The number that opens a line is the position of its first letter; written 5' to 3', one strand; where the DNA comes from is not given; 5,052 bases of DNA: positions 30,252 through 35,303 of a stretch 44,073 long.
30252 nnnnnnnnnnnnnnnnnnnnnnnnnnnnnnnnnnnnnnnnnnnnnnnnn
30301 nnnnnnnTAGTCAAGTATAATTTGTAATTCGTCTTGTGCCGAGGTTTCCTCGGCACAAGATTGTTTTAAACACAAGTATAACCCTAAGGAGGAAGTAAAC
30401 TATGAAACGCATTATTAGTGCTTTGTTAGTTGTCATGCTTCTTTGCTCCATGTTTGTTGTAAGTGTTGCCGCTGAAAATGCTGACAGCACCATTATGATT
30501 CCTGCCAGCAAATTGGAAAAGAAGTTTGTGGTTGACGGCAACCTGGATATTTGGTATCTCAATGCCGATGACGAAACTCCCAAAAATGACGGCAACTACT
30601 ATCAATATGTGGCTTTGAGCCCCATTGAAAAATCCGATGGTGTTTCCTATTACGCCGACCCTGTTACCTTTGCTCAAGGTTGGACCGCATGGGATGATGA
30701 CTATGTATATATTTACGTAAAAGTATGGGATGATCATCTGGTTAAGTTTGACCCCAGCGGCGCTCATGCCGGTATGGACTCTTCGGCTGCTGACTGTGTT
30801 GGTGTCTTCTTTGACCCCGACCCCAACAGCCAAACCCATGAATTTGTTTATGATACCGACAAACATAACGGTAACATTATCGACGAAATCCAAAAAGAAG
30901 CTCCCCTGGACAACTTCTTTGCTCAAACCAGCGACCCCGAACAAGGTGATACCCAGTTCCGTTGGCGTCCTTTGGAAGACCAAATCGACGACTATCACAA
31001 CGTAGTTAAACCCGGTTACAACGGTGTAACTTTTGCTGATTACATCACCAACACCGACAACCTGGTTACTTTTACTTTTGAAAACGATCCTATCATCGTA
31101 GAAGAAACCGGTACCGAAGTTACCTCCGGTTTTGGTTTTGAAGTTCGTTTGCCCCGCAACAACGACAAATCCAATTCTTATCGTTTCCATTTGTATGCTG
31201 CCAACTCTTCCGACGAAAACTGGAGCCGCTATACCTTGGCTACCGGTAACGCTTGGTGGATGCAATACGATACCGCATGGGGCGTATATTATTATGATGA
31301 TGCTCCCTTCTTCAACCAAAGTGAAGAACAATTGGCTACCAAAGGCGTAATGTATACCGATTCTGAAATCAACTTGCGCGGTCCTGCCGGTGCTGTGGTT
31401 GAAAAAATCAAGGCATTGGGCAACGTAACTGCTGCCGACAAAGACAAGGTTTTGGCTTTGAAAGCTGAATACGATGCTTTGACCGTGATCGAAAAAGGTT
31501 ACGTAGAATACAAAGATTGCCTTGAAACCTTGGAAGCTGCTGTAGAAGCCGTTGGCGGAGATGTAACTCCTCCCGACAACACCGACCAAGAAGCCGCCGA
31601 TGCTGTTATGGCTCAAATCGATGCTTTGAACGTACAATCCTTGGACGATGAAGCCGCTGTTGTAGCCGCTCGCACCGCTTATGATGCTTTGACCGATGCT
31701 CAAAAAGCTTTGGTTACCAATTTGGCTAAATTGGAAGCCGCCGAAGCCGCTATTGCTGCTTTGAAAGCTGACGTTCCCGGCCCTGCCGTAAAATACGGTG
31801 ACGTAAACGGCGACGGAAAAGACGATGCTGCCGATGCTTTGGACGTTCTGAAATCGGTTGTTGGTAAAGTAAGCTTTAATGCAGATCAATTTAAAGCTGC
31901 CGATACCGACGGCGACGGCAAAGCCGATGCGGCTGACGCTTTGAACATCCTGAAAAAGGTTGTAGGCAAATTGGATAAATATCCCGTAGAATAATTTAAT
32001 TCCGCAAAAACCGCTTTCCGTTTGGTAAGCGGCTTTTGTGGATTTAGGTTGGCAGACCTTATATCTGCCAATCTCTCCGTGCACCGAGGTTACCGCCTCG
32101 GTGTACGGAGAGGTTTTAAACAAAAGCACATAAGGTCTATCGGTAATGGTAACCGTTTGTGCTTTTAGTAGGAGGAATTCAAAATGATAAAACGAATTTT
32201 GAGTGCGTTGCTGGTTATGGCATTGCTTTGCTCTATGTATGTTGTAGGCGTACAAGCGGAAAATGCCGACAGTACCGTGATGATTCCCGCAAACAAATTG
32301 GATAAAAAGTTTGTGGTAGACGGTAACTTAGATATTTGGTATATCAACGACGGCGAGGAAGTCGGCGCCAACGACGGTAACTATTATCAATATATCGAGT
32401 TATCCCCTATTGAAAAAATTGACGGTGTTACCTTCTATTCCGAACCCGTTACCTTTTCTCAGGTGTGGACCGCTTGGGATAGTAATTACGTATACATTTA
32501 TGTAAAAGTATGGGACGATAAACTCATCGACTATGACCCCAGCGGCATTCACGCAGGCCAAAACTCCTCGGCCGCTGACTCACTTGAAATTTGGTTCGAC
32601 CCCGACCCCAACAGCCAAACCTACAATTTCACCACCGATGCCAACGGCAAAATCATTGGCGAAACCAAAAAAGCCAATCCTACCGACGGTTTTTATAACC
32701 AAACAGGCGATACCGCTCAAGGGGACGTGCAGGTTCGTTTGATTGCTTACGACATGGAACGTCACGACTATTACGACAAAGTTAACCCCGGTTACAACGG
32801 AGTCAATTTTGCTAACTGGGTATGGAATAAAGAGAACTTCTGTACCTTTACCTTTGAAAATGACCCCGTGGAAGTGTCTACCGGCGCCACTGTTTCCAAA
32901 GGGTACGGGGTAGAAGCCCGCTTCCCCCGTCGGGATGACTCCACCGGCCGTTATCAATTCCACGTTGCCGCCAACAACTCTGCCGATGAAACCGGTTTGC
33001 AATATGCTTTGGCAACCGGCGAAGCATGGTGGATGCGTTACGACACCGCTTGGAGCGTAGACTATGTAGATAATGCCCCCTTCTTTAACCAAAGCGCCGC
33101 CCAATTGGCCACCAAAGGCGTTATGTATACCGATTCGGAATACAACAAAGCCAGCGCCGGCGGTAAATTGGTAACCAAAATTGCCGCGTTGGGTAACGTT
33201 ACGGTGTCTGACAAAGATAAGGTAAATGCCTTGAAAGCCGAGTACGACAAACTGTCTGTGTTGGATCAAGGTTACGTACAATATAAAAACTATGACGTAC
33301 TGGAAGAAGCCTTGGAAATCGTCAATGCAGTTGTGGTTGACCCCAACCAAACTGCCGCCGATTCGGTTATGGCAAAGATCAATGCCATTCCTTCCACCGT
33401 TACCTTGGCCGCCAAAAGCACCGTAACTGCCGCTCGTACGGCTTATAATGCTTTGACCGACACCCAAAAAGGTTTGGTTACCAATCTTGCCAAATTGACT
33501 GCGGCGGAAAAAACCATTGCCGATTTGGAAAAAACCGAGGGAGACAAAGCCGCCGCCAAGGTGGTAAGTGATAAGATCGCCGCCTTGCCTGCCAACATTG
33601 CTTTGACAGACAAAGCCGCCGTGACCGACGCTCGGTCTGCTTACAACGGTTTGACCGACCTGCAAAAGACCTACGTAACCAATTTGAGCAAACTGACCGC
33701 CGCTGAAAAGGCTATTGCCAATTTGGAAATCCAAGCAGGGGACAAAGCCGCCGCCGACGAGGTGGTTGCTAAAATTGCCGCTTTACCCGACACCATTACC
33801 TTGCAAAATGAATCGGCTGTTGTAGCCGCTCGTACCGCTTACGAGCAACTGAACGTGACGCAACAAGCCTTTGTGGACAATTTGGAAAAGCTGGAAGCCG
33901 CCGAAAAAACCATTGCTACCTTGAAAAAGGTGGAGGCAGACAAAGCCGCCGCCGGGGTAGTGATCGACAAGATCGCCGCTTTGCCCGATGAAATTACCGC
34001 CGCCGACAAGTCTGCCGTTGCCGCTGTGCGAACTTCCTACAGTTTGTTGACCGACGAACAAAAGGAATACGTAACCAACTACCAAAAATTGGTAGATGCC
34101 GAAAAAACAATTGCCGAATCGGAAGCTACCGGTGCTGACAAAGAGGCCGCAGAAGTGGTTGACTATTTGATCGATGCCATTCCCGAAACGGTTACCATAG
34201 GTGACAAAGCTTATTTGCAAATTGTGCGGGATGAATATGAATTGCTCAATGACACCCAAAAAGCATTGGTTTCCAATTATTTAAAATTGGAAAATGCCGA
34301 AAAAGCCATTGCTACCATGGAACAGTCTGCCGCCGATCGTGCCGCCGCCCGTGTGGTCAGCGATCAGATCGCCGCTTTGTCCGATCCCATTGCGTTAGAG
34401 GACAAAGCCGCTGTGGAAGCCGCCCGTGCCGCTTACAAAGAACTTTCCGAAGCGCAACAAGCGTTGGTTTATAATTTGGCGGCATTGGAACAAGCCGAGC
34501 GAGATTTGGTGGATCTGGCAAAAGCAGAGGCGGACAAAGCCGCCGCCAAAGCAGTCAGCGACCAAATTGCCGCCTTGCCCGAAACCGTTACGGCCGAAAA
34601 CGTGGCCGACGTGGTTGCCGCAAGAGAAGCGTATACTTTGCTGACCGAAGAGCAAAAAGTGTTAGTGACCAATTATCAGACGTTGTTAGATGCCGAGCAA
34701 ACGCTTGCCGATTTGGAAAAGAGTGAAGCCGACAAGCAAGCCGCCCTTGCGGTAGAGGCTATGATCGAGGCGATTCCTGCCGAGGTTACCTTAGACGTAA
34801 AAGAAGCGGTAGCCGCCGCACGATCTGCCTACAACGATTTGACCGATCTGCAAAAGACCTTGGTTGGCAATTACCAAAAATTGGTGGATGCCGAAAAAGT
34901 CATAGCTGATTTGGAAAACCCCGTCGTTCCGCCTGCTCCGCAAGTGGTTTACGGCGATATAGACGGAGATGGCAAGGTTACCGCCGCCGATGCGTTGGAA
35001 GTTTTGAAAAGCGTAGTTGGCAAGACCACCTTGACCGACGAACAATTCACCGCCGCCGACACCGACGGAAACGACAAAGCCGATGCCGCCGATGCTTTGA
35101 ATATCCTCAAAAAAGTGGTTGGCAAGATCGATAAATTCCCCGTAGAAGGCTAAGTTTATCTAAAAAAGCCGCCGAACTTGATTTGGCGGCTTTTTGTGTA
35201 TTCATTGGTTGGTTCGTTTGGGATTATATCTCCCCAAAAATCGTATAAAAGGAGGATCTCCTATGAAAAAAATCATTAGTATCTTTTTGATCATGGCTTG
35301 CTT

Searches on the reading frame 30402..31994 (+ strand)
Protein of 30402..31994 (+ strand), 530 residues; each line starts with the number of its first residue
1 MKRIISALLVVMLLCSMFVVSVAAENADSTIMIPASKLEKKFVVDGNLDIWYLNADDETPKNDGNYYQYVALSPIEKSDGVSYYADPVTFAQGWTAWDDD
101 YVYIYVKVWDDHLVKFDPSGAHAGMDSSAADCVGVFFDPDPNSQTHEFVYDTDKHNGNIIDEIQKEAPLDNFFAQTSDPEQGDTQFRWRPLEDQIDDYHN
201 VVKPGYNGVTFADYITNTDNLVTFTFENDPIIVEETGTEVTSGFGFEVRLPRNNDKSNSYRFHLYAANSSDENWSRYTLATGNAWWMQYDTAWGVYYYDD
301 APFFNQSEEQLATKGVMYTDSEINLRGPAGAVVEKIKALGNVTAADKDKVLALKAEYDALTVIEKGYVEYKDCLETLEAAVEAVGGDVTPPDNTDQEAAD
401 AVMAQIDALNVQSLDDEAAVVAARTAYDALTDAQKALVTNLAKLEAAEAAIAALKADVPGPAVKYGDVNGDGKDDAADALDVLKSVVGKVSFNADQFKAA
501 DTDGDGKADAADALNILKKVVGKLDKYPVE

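Call 4: search_protein_families(library=pfam, proteins=[window:30402-31994:+], max_evalue=0.01)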
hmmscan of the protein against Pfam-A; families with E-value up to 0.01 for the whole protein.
window:30402-31994:+ (530 aa): 2 families
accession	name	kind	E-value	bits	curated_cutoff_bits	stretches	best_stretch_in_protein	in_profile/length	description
PF00404.24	Dockerin_1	-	6.5e-07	29.9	22.9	1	465-518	1-54/57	Dockerin type I domain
PF06452.16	CBM9_1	-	0.0006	20.2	23.4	1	95-161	37-95/185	Carbohydrate family 9 binding domain-like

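Call 5: search_protein_families(library=ncbifam, proteins=[window:30402-31994:+], max_evalue=0.01)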
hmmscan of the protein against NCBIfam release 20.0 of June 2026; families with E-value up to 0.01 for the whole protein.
window:30402-31994:+ (530 aa): 0 families

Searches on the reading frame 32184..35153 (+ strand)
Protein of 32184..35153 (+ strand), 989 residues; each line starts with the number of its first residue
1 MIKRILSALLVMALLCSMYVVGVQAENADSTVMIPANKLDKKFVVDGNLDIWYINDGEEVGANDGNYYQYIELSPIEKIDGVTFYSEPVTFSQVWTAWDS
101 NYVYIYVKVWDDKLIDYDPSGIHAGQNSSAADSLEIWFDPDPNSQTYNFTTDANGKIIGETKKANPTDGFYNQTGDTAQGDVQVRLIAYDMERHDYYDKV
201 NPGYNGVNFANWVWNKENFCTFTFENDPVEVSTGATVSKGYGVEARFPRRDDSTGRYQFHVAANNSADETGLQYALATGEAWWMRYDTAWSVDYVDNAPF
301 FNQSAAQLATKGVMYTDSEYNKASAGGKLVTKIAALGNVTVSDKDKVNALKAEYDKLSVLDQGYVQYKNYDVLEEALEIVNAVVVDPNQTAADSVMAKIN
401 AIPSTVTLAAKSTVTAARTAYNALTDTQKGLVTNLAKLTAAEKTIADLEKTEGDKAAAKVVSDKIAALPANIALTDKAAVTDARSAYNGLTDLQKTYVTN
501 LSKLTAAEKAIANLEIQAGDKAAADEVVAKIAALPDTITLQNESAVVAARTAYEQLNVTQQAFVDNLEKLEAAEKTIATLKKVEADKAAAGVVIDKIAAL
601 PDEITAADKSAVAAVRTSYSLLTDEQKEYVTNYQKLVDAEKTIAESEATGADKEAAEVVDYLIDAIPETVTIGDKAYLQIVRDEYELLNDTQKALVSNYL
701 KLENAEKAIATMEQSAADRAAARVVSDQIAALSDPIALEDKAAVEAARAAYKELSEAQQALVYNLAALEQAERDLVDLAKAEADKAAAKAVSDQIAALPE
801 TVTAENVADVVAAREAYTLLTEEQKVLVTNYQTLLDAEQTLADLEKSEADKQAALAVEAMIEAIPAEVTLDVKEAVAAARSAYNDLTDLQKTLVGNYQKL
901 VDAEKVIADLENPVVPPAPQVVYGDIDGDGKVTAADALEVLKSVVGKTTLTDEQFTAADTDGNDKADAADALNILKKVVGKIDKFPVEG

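Call 4: search_protein_families(library=pfam, proteins=[window:32184-35153:+], max_evalue=0.01)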
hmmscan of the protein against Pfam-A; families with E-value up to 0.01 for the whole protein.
window:32184-35153:+ (989 aa): 2 families
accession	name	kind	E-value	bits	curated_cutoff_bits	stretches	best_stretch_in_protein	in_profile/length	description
PF00404.24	Dockerin_1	-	8.6e-08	32.7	22.9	1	923-976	1-54/57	Dockerin type I domain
PF13286.11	HD_assoc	-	0.00089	20.2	22.2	0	710-739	58-87/91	Phosphohydrolase-associated domain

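Call 5: search_protein_families(library=ncbifam, proteins=[window:32184-35153:+], max_evalue=0.01)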
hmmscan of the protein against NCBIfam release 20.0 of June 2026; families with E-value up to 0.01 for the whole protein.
window:32184-35153:+ (989 aa): 0 families
